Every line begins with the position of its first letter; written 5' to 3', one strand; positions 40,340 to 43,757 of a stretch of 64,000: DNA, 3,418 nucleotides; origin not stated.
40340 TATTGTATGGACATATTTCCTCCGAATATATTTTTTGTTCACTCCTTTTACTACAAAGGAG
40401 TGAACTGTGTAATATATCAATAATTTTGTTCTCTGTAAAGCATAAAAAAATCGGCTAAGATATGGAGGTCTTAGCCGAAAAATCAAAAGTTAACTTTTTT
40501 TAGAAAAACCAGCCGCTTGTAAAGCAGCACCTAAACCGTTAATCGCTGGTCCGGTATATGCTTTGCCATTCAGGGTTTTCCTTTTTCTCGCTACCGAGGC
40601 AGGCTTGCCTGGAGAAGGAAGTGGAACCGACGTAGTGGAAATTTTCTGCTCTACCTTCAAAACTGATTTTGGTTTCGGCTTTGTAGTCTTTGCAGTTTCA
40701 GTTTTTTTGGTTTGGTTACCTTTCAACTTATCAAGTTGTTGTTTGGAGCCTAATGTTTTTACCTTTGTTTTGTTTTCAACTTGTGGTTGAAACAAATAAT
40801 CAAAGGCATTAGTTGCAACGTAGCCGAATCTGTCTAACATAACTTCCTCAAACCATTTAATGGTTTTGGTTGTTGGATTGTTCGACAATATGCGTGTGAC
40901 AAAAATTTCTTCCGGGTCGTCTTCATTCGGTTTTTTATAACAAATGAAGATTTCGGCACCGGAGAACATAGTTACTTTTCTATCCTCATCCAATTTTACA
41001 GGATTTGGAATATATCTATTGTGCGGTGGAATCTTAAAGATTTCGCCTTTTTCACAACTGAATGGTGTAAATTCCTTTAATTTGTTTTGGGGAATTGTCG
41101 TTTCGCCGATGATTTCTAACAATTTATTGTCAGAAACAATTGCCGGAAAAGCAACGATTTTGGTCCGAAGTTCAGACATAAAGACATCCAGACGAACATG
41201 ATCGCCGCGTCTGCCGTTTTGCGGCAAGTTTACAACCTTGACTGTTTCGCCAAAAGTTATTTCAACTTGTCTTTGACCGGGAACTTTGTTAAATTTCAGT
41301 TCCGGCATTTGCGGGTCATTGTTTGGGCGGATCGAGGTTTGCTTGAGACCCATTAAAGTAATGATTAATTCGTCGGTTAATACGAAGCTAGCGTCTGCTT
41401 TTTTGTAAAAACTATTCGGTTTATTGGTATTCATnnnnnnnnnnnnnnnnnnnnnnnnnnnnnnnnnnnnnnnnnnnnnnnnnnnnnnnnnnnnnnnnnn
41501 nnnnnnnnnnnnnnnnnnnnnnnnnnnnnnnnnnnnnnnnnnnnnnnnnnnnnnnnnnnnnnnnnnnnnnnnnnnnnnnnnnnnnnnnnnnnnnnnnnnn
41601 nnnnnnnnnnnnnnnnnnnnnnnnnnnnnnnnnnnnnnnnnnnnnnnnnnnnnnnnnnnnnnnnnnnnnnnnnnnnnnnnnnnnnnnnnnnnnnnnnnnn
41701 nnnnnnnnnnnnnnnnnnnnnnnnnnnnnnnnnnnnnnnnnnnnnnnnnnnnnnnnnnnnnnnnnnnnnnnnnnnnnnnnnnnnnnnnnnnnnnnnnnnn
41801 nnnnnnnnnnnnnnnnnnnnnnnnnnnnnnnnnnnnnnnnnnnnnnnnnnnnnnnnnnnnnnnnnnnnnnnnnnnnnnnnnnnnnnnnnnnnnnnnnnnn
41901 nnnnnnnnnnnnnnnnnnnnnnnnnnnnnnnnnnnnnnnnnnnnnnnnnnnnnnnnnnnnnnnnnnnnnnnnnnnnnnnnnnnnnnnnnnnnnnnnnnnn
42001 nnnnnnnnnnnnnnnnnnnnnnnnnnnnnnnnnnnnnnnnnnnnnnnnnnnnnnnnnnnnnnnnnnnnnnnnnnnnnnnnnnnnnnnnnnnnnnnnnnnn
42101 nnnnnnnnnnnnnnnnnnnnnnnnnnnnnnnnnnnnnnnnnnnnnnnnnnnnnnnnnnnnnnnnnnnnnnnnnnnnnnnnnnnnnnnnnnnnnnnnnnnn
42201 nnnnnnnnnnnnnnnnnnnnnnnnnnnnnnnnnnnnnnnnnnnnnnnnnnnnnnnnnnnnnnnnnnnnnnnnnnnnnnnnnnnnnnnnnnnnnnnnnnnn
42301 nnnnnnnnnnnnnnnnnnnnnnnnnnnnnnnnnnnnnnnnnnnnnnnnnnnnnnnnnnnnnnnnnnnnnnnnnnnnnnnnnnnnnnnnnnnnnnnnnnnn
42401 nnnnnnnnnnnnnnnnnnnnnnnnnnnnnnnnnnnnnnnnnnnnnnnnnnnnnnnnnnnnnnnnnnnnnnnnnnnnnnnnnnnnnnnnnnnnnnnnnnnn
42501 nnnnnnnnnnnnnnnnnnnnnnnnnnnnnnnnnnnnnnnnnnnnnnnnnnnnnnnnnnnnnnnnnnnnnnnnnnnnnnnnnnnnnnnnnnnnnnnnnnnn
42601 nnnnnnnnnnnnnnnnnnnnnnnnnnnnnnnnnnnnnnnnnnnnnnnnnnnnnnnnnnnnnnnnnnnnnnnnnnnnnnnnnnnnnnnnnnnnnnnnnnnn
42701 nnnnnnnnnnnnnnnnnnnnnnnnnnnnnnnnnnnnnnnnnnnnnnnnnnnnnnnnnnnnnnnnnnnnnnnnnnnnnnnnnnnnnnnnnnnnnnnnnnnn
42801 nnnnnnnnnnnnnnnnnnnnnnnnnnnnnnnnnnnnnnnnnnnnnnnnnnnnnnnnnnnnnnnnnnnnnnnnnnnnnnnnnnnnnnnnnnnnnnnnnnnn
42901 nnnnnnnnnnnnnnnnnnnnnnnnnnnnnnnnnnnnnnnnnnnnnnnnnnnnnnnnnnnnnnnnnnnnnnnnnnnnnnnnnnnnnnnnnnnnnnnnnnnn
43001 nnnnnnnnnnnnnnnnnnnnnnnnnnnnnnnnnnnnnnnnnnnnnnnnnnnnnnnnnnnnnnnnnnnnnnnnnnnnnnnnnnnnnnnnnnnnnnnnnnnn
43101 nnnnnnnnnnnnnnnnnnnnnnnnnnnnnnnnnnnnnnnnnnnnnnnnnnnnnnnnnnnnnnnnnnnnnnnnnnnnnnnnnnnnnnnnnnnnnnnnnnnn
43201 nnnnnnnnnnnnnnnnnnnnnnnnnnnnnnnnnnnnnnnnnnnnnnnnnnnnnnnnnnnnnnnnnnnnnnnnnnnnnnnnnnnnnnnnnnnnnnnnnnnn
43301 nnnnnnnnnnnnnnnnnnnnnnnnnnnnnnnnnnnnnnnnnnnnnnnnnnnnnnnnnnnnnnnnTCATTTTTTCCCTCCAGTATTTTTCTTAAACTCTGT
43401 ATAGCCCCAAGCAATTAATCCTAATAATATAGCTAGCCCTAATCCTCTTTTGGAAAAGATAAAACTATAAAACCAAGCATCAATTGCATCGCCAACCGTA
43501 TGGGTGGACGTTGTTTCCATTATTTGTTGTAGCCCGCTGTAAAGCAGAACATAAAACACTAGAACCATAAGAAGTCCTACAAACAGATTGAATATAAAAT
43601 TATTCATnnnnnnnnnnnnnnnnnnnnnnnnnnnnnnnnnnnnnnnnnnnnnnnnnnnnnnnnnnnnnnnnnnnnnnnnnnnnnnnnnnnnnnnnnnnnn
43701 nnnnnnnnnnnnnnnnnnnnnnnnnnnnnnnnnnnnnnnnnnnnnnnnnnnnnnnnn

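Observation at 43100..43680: Two translationally coupled small membrane-protein genes encoded antisense inside the rpsG-fusA spacer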

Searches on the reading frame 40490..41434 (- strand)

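Call 6: search_protein_families(library=pfam, proteins=[window:40490-41434:-], max_evalue=1)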
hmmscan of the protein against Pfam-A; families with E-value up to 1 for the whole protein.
window:40490-41434:- (314 aa): 1 family
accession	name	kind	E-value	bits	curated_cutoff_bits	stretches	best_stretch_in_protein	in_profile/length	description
PF16506.10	DiSB-ORF2_chro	-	0.026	15.1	30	1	127-236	108-180/238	Putative virion glycoprotein of insect viruses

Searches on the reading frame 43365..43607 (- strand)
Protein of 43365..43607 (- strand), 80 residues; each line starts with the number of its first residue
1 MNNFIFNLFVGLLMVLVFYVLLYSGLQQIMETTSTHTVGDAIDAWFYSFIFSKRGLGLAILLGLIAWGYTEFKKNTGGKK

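Call 6: search_protein_families(library=pfam, proteins=[window:43365-43607:-], max_evalue=1)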
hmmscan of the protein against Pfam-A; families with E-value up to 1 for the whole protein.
window:43365-43607:- (80 aa): 4 families
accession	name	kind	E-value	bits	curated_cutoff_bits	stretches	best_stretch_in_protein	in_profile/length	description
PF18895.5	T4SS_pilin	-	0.014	15.9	26.6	1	5-50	12-56/71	Type IV secretion system pilin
PF04290.18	DctQ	-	0.12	12.7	28.3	1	5-51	64-111/132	Tripartite ATP-independent periplasmic transporters, DctQ component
PF07332.16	Phage_holin_3_6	-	0.33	11.5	28.4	1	8-75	33-97/116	Putative Actinobacterial Holin-X, holin superfamily III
PF00689.26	Cation_ATPase_C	-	0.42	10.8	27.3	1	3-71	118-170/175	Cation transporting ATPase, C-terminus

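Call 7: search_protein_families(library=phrogs, proteins=[window:43365-43607:-], max_evalue=1)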
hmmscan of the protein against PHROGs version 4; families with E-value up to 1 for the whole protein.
window:43365-43607:- (80 aa): 1 family
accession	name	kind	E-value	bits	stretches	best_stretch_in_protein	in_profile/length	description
phrog_24593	-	unknown function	0.35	11.1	1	7-39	3-35/374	-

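Call 9: find_homologous_proteins(query=window:43365-43607:-, max_evalue=0.01)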
Query window:43365-43607:- (80 aa): 1 proteins with E <= 0.01 among 6 candidates.
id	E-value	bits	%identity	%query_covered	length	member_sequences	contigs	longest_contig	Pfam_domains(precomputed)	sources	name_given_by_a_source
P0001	3.4e-45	169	100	100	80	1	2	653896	-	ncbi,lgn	-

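Call 10: search_protein_families(library=ncbifam, proteins=[window:43365-43607:-], max_evalue=0.1)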
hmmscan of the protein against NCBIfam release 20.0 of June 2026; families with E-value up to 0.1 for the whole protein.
window:43365-43607:- (80 aa): 0 families

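Call 11: find_encoding_contigs(protein=P0001, flank=3000, max_places=4)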
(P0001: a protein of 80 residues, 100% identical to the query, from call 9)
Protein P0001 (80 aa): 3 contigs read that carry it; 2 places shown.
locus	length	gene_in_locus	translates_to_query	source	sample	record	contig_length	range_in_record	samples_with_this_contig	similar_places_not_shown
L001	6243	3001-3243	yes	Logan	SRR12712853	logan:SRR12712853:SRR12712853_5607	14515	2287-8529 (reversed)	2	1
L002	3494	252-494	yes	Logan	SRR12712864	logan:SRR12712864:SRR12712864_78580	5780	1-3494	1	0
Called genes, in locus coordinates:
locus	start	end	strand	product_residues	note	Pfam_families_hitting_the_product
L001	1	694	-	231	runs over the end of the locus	-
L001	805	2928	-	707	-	PF00009:GTP_EFTU, PF03144:GTP_EFTU_D2, PF22042:EF-G_D2, PF14492:EFG_III, PF16658:RF3_C, PF03764:EFG_IV, PF00679:EFG_C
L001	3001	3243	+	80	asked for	-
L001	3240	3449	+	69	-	-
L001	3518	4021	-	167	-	PF00177:Ribosomal_S7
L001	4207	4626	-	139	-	PF00164:Ribosom_S12_S23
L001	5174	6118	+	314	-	-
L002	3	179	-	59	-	?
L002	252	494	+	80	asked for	-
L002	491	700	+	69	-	-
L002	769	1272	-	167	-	PF00177:Ribosomal_S7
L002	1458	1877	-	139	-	PF00164:Ribosom_S12_S23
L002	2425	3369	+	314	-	-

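Call 22: search_protein_representatives(protein=window:43365-43607:-)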
Query: 80 residues. Proteins with E-value up to 0.001 (for the whole library): 2; up to 1e-10: 1; up to 1e-30: 1. The best 2 are listed.
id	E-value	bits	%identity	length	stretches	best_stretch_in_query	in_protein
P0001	1.1e-45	168.8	100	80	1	1-80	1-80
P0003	1.7e-04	37.7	32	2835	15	28-55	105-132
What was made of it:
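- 43365..43607 (-): ORF A, 80 aa. An orphan small membrane protein with two hydrophobic helices (about residues 3-29 and 54-70), an acidic middle segment and a lysine-rich C-terminus. Searches found only the sequence itself (calls 9, 22).
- The full HMMER search found no pilin relatives (call 22).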

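Call 33: search_protein_families(library=padloc, proteins=[window:43365-43607:-], max_evalue=0.05)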
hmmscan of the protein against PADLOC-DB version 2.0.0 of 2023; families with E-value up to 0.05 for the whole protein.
window:43365-43607:- (80 aa): 0 families

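Call 40: list_cluster_members(proteins=[window:43365-43607:-, window:43159-43368:-, window:42587-43090:+, window:43680-45803:+, window:45914-46609:+, window:40490-41434:-])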
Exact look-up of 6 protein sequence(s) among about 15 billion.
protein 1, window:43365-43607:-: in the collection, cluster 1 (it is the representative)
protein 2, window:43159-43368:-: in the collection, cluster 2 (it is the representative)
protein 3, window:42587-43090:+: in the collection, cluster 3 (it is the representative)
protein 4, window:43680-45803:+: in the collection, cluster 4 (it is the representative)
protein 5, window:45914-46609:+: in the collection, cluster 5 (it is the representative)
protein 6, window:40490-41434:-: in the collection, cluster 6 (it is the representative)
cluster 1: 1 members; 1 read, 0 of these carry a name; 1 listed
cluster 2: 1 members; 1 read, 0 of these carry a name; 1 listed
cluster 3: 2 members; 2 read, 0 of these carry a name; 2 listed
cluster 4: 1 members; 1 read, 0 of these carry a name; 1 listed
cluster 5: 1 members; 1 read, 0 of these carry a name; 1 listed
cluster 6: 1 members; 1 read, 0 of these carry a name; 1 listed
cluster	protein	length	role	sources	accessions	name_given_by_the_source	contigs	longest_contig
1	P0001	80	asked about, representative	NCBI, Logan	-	-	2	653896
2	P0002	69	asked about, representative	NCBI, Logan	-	-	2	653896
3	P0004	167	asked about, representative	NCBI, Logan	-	-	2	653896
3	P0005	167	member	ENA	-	-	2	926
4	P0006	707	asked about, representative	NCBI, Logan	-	-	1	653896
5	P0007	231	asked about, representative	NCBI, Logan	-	-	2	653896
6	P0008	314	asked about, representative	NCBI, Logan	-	-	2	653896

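Call 41: predict_structure(protein=window:43365-43607:-)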
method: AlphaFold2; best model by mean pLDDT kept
length: 80 residues; sequences in the alignment: 1
mean_pLDDT: 79.2   pTM: 0.46
mean pLDDT of the five models: 79.2, 78.7, 77.8, 74.8, 74.6
residues with pLDDT >= 90: 2; 70-90: 69; 50-70: 8; < 50: 1
segments of 3 or more residues with pLDDT < 50: none
pLDDT, mean of each block of 10 residues (from residue 1): 78 84 81 71 81 84 86 69
secondary structure, 60 per line:
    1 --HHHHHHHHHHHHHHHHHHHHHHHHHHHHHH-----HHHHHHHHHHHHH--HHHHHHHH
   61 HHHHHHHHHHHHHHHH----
elements in order: H3-32 H38-50 H53-76

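Call 42: find_encoding_contigs(protein=P0005, flank=3000, max_places=4)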
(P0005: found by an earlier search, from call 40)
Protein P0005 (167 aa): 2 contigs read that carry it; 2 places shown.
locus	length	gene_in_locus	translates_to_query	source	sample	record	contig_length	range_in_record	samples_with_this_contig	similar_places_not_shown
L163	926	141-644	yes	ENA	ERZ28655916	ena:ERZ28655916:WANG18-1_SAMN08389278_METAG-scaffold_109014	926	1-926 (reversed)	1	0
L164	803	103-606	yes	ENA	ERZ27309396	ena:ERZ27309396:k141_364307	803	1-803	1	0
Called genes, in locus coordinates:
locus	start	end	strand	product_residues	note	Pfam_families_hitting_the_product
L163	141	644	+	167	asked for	PF00177:Ribosomal_S7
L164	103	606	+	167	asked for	PF00177:Ribosomal_S7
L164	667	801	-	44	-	?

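Call 49: find_related_loci(query=window:43365-43607:-, collection=viral_contigs, flank=3000)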
Query window:43365-43607:- (80 aa) in viral_contigs; peptide patterns used: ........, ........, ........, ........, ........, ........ (x = any residue, [..] = any of these).
35 stretches matched a pattern, but none encodes a relative of the query by tblastn (E <= 1e-3).

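Call 71: search_solved_structures(query=window:43365-43607:-, max_evalue=10)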
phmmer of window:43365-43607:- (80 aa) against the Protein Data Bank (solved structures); distinct sequences matched with E-value up to 10: 0.

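Call 75: fold_search(model_id=the predicted structure, library=viral)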
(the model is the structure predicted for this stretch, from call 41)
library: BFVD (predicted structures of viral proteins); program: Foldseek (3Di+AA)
matches with E <= 10: 38; with E <= 0.001: 0
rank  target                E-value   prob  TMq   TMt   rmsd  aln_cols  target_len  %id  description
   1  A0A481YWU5            9.1e-01  0.35  0.39  0.34   7.0        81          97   16  Uncharacterized protein [Marseillevirus LCMAC202]
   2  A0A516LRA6            1.4e+00  0.35  0.44  0.49   5.4        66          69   14  (no name in the UniProt tables at hand)
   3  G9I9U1                1.4e+00  0.23  0.32  0.18  13.0        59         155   19  (no name in the UniProt tables at hand)
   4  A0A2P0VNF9            3.3e+00  0.11  0.35  0.06  16.3        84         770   19  Apple domain-containing protein [Tetraselmis virus 1]
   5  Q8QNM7                3.5e+00  0.16  0.33  0.16   3.4        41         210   20  EsV-1-37 [Ectocarpus siliculosus virus 1 (isolate New Zealand/Kaikoura/1988)]
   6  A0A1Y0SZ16            3.8e+00  0.18  0.43  0.44   5.4        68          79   18  Uncharacterized protein [Pseudomonas phage Phabio]
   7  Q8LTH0                4.3e+00  0.16  0.40  0.08   5.6        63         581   16  SGNH hydrolase-type esterase domain-containing protein [Phietavirus pv187]
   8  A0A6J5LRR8            4.6e+00  0.18  0.48  0.12   4.8        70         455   20  Caudovirus, tape measure, N-terminal [uncultured Caudovirales phage]
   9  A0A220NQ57            4.6e+00  0.12  0.44  0.11   9.3        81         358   17  Serine-rich 40 kDa protein [Vanilla latent virus]
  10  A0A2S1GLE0            4.6e+00  0.09  0.37  0.39   5.8        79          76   18  (no name in the UniProt tables at hand)
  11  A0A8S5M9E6            5.2e+00  0.06  0.30  0.33   7.5        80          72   16  Uncharacterized protein [Siphoviridae sp. ctv4j104]
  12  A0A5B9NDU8            5.6e+00  0.12  0.43  0.41   5.7        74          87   22  (no name in the UniProt tables at hand)
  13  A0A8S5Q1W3            5.6e+00  0.07  0.38  0.09  19.8        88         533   10  Uncharacterized protein [Siphoviridae sp. ctLqe90]
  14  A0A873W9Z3            6.0e+00  0.23  0.51  0.49   4.3        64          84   12  Uncharacterized protein [Synechococcus phage S-H38]
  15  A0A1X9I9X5            6.0e+00  0.12  0.45  0.48   4.3        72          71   18  Uncharacterized protein [Staphylococcus phage vB_SscM-1]
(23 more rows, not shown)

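Call 76: fold_search(model_id=the predicted structure, library=pdb)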
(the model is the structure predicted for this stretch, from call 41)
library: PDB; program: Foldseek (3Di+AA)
matches with E <= 10: 11; with E <= 0.001: 0
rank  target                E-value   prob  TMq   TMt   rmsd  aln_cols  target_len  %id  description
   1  4gyc_B                4.6e+00  0.10  0.36  0.43   5.5        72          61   28  Structure of the SRII(D75N mutant)/HtrII Complex in I212121 space group ("U" shape) (released 2013-05-08)
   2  5jjn_B                5.6e+00  0.09  0.36  0.43   5.4        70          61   27  Structure of the SRII/HtrII(G83F) Complex in P212121 space group ("V" shape) (released 2017-02-15)
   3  5jje_B                6.8e+00  0.10  0.39  0.44   4.0        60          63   30  Structure of the SRII/HtrII Complex in I212121 space group ("U" shape) (released 2017-02-15)
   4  6u7h_A                7.3e+00  0.13  0.40  0.04   3.2        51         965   18  Cryo-EM structure of the HCoV-229E spike glycoprotein (released 2019-11-13)
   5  1h2s_B                7.3e+00  0.10  0.41  0.49   3.9        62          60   29  Molecular basis of transmenbrane signalling by sensory rhodopsin II-transducer complex (released 2002-10-10)
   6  2f95_MODEL_1_B        8.3e+00  0.08  0.37  0.47   3.9        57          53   30  M intermediate structure of sensory rhodopsin II/transducer complex in combination with the ground state struc (released 2006-03-07)
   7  8p6k_CCC              8.3e+00  0.08  0.42  0.32  11.9        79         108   14  Structure of the hypervariable region of Streptococcus pyogenes M3 protein (released 2023-07-05)
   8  9ofo_A                8.8e+00  0.11  0.41  0.04   3.1        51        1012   18  HCoV-229E S2P bound by three DH1533 Fabs (released 2025-12-03)
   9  5h6r_A                8.8e+00  0.09  0.39  0.07   6.5        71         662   13  Crystal structure of LSD1-CoREST in complex with peptide 13 (released 2017-04-12)
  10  3fks_K                9.4e+00  0.06  0.28  0.06   3.4        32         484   19  Yeast F1 ATPase in the absence of bound nucleotides (released 2009-03-03)
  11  2c52_MODEL_1_A        9.4e+00  0.04  0.25  0.31  11.2        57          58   10  Structural diversity in CBP p160 complexes (released 2006-03-15)
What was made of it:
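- The fold searches returned nothing (calls 75, 76).
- Tried and rejected: Foldseek against BFVD and PDB found nothing at E<=0.001 (calls 75, 76).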
